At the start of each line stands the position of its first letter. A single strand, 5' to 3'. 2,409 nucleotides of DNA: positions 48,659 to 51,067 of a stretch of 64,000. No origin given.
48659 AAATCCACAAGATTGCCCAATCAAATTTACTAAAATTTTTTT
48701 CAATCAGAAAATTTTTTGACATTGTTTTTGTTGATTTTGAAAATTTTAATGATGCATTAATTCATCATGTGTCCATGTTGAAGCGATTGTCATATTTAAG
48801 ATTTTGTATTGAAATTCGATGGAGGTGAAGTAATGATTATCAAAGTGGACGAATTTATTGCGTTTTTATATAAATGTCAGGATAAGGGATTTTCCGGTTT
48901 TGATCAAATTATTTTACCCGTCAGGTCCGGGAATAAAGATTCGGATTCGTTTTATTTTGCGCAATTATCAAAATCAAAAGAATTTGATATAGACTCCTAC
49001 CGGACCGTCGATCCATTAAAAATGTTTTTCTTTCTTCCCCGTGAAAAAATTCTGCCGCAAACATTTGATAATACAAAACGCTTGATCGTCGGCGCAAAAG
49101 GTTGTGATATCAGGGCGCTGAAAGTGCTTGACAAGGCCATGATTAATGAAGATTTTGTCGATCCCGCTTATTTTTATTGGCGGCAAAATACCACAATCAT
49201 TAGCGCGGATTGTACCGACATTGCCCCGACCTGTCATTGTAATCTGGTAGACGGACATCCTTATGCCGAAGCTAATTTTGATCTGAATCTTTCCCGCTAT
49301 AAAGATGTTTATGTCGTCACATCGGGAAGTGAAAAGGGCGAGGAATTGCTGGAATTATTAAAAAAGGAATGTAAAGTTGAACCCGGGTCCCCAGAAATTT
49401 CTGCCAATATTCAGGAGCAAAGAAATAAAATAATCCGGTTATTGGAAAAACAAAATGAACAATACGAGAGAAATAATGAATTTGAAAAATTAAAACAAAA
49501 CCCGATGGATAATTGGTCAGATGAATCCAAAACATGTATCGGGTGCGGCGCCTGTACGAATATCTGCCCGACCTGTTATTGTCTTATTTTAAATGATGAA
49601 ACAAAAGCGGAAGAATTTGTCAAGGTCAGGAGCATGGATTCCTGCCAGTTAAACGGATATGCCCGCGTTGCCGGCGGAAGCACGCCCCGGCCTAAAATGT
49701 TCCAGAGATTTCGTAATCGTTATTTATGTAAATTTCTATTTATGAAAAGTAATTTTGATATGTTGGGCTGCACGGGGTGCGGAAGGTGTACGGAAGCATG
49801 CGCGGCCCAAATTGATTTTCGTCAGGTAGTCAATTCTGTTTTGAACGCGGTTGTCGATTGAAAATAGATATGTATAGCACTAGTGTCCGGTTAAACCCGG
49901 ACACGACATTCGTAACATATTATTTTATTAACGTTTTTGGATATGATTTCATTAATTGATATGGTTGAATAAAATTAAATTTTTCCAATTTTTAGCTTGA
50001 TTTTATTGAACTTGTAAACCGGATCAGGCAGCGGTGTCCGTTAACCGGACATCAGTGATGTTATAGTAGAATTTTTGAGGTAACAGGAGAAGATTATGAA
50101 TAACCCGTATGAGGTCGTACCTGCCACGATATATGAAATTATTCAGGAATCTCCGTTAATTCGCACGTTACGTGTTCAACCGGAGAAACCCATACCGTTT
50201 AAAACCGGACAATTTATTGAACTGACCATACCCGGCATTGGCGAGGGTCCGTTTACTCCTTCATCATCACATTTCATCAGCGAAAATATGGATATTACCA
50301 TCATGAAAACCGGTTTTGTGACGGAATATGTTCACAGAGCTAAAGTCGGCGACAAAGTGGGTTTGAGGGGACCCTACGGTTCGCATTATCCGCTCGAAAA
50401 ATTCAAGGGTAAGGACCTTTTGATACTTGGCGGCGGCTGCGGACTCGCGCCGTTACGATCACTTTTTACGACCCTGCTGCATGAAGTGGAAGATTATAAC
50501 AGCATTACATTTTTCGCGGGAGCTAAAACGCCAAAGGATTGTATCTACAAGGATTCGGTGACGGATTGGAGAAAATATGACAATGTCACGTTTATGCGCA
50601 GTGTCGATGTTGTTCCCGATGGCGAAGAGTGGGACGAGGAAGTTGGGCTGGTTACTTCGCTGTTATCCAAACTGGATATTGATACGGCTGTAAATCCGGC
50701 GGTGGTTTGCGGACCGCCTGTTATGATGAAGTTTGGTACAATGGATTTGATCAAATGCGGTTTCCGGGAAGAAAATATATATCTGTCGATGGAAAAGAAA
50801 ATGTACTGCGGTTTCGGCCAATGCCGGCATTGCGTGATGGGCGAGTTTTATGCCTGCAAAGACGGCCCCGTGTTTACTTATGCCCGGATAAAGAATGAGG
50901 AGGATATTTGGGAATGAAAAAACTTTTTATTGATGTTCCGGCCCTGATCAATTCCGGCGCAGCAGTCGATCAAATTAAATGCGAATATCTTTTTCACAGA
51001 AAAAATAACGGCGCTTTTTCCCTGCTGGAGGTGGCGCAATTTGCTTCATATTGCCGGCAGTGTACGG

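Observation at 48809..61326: Group 4 Mrp-type membrane-bound [NiFe] hydrogenase operon with a sulfhydrogenase-like NAD(P)H module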

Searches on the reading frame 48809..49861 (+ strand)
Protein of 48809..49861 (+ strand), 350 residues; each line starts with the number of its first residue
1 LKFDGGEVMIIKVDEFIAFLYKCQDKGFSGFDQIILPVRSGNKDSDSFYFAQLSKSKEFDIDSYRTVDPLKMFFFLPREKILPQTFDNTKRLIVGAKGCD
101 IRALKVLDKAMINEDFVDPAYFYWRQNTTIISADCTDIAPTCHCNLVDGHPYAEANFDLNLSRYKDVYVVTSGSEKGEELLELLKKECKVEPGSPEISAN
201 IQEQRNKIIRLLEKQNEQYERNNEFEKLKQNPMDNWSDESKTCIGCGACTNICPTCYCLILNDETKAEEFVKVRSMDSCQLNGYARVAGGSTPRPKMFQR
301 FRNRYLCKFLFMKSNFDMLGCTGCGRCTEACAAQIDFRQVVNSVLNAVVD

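Call 4: search_protein_families(library=pfam, proteins=[window:48809-49861:+], max_evalue=0.01)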
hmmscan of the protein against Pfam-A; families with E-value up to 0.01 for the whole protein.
window:48809-49861:+ (350 aa): 11 families
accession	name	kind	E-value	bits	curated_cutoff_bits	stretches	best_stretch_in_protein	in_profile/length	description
PF17179.9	Fer4_22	-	6e-28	98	27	1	242-335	1-95/95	4Fe-4S dicluster domain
PF12797.12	Fer4_2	-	9.6e-08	32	24.5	2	240-255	7-22/22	4Fe-4S binding domain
PF13187.11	Fer4_9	-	1.8e-07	31.5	27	2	228-255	34-49/52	4Fe-4S dicluster domain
PF13237.11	Fer4_10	-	4.9e-07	30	25.5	1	238-269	4-29/53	4Fe-4S dicluster domain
PF00037.32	Fer4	-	2.4e-06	27.5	21.1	1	242-255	7-20/24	4Fe-4S binding domain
PF12837.12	Fer4_6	-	3.4e-05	24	25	1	321-334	9-22/24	4Fe-4S binding domain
PF12800.12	Fer4_4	-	7.6e-05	23.2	24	0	241-255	2-16/17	4Fe-4S binding domain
PF13746.11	Fer4_18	-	0.00023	21.7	27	0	207-256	25-74/114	4Fe-4S dicluster domain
PF13183.11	Fer4_8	-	0.00046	21.1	27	1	240-335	2-68/68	4Fe-4S dicluster domain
PF12838.12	Fer4_7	-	0.00086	20.2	27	1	242-334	1-51/52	4Fe-4S dicluster domain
PF12798.12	Fer4_3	-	0.0025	19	27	0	321-332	1-12/15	4Fe-4S binding domain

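Call 27: search_solved_structures(query=window:48833-49861:+, max_evalue=0.01, show_alignments=2)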
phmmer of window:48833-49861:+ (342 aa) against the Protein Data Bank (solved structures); distinct sequences matched with E-value up to 0.01: 6.
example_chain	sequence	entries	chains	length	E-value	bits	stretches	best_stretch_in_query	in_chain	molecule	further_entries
9nez_B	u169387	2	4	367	1.2e-37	133.2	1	35-332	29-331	Sulfhydrogenase 1 subunit beta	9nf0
8rvu_E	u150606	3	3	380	3e-06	30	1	164-251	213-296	Formate dehydrogenase, beta subunit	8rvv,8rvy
9t1s_M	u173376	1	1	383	7.4e-05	25.4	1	166-251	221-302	formate dehydrogenase (coenzyme F420)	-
7bkb_E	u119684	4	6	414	0.00011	24.8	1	166-253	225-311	Formate dehydrogenase, beta subunit (F420)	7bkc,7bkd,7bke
9mqx_A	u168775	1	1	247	0.00094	21.8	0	230-255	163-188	NADH:ubiquinone oxidoreductase chain G-like protein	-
2z8q_A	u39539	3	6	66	0.0017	20.9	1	231-272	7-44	Ferredoxin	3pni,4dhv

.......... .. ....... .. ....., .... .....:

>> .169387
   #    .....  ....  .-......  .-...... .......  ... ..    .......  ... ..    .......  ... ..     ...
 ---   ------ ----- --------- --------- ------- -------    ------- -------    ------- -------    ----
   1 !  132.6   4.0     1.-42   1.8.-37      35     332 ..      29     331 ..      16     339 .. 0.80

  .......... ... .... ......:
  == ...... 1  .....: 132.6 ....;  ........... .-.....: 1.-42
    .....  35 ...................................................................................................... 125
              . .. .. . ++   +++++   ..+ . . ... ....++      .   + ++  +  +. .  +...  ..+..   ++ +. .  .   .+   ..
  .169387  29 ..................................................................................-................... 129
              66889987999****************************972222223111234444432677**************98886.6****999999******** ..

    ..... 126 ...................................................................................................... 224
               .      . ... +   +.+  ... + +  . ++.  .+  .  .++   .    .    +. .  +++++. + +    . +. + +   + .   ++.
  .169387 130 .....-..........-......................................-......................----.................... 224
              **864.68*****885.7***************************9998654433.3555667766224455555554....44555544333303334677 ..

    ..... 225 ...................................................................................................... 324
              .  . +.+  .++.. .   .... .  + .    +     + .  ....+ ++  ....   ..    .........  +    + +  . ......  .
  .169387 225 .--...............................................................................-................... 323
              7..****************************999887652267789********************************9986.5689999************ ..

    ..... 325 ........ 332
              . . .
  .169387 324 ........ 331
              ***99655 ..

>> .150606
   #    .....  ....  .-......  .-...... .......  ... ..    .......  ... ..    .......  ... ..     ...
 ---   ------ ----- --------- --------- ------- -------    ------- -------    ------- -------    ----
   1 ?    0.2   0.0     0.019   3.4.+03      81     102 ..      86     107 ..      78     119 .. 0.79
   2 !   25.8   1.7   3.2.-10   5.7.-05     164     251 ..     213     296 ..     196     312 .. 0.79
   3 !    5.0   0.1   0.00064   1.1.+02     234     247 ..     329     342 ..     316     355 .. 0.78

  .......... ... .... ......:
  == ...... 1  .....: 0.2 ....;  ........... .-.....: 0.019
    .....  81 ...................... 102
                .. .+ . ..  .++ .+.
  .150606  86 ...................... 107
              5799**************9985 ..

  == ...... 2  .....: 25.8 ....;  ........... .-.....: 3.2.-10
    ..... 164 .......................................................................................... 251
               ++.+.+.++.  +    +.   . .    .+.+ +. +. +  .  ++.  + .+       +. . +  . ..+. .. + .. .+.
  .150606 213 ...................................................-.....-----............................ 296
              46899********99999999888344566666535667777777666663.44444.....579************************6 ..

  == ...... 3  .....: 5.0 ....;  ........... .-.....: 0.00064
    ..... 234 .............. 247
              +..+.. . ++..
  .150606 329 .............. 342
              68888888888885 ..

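Call 29: search_protein_families(library=ncbifam, proteins=[window:48833-49861:+], max_evalue=0.00001)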
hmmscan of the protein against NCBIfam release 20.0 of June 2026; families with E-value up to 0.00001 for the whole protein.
window:48833-49861:+ (342 aa): 4 families
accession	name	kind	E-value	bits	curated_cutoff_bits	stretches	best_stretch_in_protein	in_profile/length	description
NF040829.1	sulfhyd_ShyB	equivalog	2.6e-46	158.2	690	1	30-338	24-331/334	NAD(P)-dependent hydrogenase/sulfhydrogenase 2 subunit beta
NF040833.1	sulfhyd_HydB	equivalog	1.7e-41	142.3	750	1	35-337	29-336/367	NADPH-dependent hydrogenase/sulfhydrogenase 1 subunit beta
TIGR02910.1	sulfite_red_A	equivalog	2e-32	112.8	323.15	1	57-340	64-330/334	anaerobic sulfite reductase subunit AsrA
TIGR02936.1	fdxN_nitrog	equivalog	4e-06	26.9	80.55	0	212-248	51-86/91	ferredoxin III, nif-specific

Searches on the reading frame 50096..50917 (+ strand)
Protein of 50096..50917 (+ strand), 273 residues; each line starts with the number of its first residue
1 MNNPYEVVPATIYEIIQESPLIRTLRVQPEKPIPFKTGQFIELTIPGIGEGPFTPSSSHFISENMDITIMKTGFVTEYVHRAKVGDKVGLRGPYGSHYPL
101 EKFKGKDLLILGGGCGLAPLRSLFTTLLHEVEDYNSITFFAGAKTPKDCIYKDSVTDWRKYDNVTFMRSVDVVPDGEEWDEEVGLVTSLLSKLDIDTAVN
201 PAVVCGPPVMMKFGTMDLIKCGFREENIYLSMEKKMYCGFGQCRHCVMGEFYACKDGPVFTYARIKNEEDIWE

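Call 4: search_protein_families(library=pfam, proteins=[window:50096-50917:+], max_evalue=0.01)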
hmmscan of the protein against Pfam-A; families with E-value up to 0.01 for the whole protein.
window:50096-50917:+ (273 aa): 3 families
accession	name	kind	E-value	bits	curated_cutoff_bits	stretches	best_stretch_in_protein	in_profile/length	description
PF00175.26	NAD_binding_1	-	9.2e-13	49.2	22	1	111-213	2-106/109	Oxidoreductase NAD-binding domain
PF10418.14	DHODB_Fe-S_bind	-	3e-08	33.7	23.9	1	233-265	1-40/41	Iron-sulfur cluster binding domain of dihydroorotate dehydrogenase B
PF00970.30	FAD_binding_6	-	2.6e-05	24.9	21.1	1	23-97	15-97/99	Oxidoreductase FAD-binding domain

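Call 26: search_solved_structures(query=window:50096-50917:+, max_evalue=0.001, show_alignments=2)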
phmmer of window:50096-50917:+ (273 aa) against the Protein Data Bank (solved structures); distinct sequences matched with E-value up to 0.001: 59.
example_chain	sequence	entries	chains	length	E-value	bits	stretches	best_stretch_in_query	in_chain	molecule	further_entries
9nez_C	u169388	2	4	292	2.2e-49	171.5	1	12-265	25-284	Sulfhydrogenase 1 subunit gamma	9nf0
7qty_A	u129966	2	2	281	9e-15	57.9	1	72-230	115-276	Na(+)-translocating NADH-quinone reductase subunit F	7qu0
5ksw_B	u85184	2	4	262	9.5e-15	57.8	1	37-261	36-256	Dihydroorotate dehydrogenase B (NAD(+)), electron transfer subunit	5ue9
1ep1_B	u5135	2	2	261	1.5e-13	53.9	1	71-261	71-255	DIHYDROOROTATE DEHYDROGENASE B (PYRK SUBUNIT)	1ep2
1ep3_B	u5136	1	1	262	1.5e-13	53.8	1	71-261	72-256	DIHYDROOROTATE DEHYDROGENASE B (PYRK SUBUNIT)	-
8ad3_A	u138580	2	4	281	2.7e-12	49.7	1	72-230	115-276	Na(+)-translocating NADH-quinone reductase subunit F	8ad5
4u9u_A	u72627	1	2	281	2.9e-12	49.7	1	72-230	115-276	Na(+)-translocating NADH-quinone reductase subunit F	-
7rom_A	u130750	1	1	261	2.9e-12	49.7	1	64-237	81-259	NADH-cytochrome b5 reductase 1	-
8ad4_A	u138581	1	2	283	3e-12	49.6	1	72-230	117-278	Na(+)-translocating NADH-quinone reductase subunit F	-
4uaj_A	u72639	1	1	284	3.1e-12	49.5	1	72-230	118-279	Na(+)-translocating NADH-quinone reductase subunit F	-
7qu3_A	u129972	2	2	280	5.9e-12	48.6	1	72-230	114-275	Na(+)-translocating NADH-quinone reductase subunit F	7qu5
7xk3_F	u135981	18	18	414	8.9e-12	48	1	72-230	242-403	Na(+)-translocating NADH-quinone reductase subunit F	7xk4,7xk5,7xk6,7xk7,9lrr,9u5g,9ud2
8a1t_F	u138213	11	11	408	9.1e-12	48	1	72-230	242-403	Na(+)-translocating NADH-quinone reductase subunit F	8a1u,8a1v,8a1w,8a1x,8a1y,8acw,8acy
1tvc_A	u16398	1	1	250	1.1e-11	47.7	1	31-220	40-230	METHANE MONOOXYGENASE COMPONENT C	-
2r6h_A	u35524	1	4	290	2.3e-11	46.7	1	70-191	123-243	NADH:ubiquinone oxidoreductase, Na translocating, F subunit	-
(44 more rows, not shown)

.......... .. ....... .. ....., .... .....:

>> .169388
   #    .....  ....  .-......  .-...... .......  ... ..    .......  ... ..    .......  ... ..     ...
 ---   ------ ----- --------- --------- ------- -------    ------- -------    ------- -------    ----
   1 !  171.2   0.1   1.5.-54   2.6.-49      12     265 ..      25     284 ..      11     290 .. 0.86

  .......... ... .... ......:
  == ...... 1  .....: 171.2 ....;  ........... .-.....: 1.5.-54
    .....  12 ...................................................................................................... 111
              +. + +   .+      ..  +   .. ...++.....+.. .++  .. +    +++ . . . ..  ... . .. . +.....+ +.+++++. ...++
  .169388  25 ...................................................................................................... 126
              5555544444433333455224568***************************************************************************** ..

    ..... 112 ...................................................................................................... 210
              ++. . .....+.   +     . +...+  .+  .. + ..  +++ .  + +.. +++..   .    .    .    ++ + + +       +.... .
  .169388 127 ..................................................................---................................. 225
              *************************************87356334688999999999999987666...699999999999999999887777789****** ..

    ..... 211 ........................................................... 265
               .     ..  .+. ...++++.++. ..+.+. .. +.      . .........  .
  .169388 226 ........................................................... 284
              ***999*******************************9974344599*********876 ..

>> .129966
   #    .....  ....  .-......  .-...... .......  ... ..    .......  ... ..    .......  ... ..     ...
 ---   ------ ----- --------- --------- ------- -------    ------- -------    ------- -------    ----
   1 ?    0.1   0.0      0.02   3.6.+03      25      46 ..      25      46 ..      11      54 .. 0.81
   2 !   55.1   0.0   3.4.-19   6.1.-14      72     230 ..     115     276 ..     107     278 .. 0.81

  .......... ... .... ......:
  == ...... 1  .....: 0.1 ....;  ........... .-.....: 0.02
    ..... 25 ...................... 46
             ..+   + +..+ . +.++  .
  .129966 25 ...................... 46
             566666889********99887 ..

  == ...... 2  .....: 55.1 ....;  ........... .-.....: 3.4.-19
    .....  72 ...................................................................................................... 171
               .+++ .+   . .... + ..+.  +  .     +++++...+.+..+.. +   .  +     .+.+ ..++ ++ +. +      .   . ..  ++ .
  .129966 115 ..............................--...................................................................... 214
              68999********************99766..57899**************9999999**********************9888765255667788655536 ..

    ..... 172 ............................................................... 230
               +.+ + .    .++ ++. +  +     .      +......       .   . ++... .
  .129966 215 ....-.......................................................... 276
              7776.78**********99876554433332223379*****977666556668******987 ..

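Call 29: search_protein_families(library=ncbifam, proteins=[window:50096-50917:+], max_evalue=0.00001)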
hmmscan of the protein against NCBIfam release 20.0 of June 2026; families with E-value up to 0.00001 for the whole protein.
window:50096-50917:+ (273 aa): 21 families
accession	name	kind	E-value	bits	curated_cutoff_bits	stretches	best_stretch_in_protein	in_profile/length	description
TIGR02911.1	sulfite_red_B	equivalog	1.8e-63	214.1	288.6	1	10-267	8-258/261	anaerobic sulfite reductase subunit AsrB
NF006220.0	PRK08345.1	subfamily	4.5e-59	200.1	395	1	30-264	38-286/294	cytochrome-c3 hydrogenase subunit gamma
NF040835.1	sulfhyd_HydG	equivalog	6.2e-52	176.7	650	1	33-265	48-284/292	NADPH-dependent hydrogenase/sulfhydrogenase 1 subunit gamma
NF040830.1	sulfhyd_ShyC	equivalog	1.4e-45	155.7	600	1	3-263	2-279/288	NAD(P)-dependent hydrogenase/sulfhydrogenase 2 subunit gamma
NF000796.0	PRK00054.1-1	equivalog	1.3e-40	139.3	224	1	9-267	5-237/254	dihydroorotate dehydrogenase electron transfer subunit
NF000798.0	PRK00054.1-3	equivalog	1.7e-22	80.3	219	1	36-262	32-239/244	dihydroorotate dehydrogenase electron transfer subunit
NF040810.1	BenC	equivalog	2.6e-20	72.8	430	1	10-229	107-326/333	benzoate 1,2-dioxygenase electron transfer component BenC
NF000799.0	PRK00054.1-4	equivalog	6.8e-20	71.2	314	1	64-262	66-253/258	dihydroorotate dehydrogenase electron transfer subunit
NF045803.1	MethMoxFADbindMmoC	equivalog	5.8e-19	68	500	1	30-230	135-337/343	aromatic/alkene monooxygenase hydroxylase FAD-binding subunit MmoC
TIGR01941.1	nqrF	equivalog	8.9e-18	64.4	295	1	70-230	237-400/405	NADH:ubiquinone reductase (Na(+)-transporting) subunit F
NF000797.0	PRK00054.1-2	equivalog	7.4e-16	58.2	270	1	19-262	26-262/267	dihydroorotate dehydrogenase electron transfer subunit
NF058606.1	GlBtMonoRdsGbcB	equivalog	1.8e-15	56.7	500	1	13-223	19-237/362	glycine betaine monooxygenase reductase subunit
NF004862.0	PRK06222.1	subfamily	5.8e-15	55.5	220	1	35-264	28-247/281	sulfide/dihydroorotate dehydrogenase-like FAD/NAD-binding protein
NF009414.0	PRK12778.1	equivalog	4.8e-13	48.2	1103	1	35-269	28-252/752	bifunctional dihydroorotate dehydrogenase B NAD binding subunit/NADPH-dependent glutamate synthase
NF007964.0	PRK10684.1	equivalog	1.2e-11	44.1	383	1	11-227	13-231/333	NADH oxidoreductase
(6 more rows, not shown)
